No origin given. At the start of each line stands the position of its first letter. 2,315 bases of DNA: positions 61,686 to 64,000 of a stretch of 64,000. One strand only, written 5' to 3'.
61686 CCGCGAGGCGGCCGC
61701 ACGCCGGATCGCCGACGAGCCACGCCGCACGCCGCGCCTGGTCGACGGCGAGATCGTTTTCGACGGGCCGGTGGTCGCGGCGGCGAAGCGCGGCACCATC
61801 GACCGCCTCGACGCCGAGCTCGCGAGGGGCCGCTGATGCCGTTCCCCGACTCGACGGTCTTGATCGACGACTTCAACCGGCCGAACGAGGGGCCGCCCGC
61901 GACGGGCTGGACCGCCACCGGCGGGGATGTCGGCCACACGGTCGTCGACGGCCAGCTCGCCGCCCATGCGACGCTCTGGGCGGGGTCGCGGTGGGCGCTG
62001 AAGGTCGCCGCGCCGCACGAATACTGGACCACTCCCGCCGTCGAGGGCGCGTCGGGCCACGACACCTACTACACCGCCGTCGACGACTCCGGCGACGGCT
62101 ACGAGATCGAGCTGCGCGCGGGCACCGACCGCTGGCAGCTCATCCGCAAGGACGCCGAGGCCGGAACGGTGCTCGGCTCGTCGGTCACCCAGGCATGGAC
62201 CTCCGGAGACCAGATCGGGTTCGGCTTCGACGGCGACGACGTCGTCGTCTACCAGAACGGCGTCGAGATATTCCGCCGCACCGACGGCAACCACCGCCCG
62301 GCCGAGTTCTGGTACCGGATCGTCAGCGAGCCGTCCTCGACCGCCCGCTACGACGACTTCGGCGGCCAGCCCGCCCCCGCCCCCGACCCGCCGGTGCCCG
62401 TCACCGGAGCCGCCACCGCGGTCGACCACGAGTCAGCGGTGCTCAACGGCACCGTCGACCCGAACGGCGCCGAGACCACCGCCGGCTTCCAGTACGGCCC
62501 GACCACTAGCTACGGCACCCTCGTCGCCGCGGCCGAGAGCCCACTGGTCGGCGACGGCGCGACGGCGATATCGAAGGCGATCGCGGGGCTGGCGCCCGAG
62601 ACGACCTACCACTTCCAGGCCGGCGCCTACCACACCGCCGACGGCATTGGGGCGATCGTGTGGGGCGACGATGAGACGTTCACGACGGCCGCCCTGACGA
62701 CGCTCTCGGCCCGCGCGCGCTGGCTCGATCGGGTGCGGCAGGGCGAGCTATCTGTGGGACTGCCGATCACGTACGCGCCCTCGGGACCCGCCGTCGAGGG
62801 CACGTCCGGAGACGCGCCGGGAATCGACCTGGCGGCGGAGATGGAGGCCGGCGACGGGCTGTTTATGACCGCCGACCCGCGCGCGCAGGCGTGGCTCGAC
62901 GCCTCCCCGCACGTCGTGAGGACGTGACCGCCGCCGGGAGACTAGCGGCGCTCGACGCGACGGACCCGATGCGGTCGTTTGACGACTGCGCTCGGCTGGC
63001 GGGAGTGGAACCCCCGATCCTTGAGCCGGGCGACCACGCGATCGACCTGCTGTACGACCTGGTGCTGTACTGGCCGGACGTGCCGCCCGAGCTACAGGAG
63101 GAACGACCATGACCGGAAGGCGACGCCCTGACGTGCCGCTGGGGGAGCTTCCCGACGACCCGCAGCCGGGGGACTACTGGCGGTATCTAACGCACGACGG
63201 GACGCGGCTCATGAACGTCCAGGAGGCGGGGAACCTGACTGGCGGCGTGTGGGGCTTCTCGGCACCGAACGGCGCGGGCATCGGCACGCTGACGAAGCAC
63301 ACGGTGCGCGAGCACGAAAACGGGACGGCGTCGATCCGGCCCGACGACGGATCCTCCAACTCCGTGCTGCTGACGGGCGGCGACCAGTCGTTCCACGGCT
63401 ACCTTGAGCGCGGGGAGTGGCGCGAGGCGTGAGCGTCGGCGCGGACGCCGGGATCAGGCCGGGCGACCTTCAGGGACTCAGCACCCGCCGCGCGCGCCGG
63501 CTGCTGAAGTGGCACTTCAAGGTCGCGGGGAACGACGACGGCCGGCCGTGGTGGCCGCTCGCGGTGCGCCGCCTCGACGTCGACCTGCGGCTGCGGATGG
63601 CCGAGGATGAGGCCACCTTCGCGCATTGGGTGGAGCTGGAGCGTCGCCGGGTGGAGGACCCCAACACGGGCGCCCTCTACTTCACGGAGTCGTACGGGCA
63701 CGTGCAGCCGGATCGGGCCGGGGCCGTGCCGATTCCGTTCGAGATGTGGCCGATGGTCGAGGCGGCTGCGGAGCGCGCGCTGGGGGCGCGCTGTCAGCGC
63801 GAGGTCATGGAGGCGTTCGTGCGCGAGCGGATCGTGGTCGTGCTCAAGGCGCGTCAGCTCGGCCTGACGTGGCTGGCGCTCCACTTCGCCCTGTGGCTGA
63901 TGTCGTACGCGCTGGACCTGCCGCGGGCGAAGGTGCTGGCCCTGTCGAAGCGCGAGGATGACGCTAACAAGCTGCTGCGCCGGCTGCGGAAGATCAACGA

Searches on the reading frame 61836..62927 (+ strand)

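Call 23: search_protein_families(library=pfam, proteins=[window:61836-62927:+], max_evalue=0.01)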
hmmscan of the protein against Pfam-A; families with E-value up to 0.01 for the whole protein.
window:61836-62927:+ (363 aa): 1 family
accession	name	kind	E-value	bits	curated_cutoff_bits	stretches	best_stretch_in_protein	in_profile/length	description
PF16656.11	Pur_ac_phosph_N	-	0.0035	18.3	30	1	212-284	24-93/93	Purple acid Phosphatase, N-terminal domain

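Call 81: search_protein_families(library=phrogs, proteins=[window:61836-62924:+], max_evalue=0.001)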
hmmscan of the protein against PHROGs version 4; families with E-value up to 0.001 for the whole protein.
window:61836-62924:+ (363 aa): 0 families

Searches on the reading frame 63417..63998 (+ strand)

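Call 23: search_protein_families(library=pfam, proteins=[window:63417-63998:+], max_evalue=0.01)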
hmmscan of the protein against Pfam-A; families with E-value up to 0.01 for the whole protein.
window:63417-63998:+ (194 aa): 0 families

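Call 81: search_protein_families(library=phrogs, proteins=[window:63429-63995:+], max_evalue=0.001)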
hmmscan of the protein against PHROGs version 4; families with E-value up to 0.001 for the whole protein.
window:63429-63995:+ (189 aa): 2 families
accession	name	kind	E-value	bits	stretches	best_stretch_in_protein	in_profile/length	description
phrog_2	-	head and packaging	1e-06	28.8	1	120-188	267-328/807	terminase large subunit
phrog_5989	-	head and packaging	1.9e-06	28.3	1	103-188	141-208/347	terminase large subunit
